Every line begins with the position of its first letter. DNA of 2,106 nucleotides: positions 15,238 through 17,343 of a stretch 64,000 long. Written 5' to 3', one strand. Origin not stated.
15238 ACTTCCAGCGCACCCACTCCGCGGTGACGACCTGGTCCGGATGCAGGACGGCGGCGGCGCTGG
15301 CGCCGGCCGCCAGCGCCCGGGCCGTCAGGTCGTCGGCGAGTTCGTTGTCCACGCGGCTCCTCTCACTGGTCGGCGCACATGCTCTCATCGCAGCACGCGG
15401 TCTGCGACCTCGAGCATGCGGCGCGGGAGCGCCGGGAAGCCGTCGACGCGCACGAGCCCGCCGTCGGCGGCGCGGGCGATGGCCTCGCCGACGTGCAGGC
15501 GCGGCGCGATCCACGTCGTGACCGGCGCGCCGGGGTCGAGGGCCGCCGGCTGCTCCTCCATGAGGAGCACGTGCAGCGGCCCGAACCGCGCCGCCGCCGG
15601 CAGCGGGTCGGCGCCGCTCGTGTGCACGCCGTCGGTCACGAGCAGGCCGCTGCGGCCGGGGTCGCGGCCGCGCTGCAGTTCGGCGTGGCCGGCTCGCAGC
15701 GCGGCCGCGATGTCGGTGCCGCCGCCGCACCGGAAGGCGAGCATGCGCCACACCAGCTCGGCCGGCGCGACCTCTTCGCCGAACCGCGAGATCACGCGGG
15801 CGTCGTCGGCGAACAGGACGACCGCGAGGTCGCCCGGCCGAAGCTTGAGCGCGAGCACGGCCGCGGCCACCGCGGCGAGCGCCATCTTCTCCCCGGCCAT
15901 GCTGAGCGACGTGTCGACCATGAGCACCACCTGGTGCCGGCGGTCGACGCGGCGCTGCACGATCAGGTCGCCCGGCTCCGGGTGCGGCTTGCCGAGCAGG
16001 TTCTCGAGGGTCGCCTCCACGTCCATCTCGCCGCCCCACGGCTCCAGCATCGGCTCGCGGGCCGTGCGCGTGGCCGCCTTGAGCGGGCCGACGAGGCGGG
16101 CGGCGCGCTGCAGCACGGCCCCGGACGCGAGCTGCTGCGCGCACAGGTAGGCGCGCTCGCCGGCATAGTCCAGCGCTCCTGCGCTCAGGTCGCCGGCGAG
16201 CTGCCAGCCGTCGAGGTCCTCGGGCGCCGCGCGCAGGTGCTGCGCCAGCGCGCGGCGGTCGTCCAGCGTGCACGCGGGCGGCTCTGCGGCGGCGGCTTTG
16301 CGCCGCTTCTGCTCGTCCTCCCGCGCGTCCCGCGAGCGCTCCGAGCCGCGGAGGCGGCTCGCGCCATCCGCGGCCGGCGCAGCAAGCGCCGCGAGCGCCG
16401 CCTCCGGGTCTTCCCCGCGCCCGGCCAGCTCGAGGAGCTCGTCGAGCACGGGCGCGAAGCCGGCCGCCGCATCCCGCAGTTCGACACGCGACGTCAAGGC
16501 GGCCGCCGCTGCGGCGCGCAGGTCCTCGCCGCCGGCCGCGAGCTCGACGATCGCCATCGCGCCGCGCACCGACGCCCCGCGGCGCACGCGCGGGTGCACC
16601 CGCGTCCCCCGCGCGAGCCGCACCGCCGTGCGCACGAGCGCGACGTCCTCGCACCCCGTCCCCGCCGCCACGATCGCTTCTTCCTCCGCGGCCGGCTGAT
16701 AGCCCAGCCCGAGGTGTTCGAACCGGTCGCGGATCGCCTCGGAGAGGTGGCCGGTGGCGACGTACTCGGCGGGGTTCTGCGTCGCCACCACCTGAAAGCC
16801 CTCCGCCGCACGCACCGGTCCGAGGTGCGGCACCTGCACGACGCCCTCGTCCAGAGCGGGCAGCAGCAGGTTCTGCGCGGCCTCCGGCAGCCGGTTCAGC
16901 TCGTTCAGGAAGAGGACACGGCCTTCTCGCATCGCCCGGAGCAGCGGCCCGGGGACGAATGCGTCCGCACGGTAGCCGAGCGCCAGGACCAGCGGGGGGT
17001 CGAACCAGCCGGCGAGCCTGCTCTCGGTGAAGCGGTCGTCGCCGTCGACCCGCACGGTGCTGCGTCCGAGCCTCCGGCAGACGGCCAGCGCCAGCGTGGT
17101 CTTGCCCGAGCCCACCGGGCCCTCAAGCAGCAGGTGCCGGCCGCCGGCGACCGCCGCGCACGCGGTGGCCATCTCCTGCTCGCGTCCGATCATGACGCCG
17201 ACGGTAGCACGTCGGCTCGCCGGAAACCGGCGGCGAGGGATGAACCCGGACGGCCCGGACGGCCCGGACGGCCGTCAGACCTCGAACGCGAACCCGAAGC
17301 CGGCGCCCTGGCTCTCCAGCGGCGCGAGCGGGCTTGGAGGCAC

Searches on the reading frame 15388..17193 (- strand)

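Call 16: search_protein_families(library=ncbifam, proteins=[window:15388-17193:-], max_evalue=1e-10)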
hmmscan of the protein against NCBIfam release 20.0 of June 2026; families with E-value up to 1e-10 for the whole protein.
window:15388-17193:- (602 aa): 3 families
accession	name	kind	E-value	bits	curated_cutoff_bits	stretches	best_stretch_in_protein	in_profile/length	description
TIGR02640.1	gas_vesic_GvpN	equivalog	3.4e-22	79.2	266.8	1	77-221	92-238/262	gas vesicle protein GvpN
NF047784.1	MadB_ATPase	equivalog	2e-15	56.8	475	0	75-209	121-251/298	MadB family AAA-type ATPase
TIGR02442.1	Cob-chelat-sub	hypoth_equivalog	2.8e-13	49.2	779.45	0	386-523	431-582/641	putative cobaltochelatase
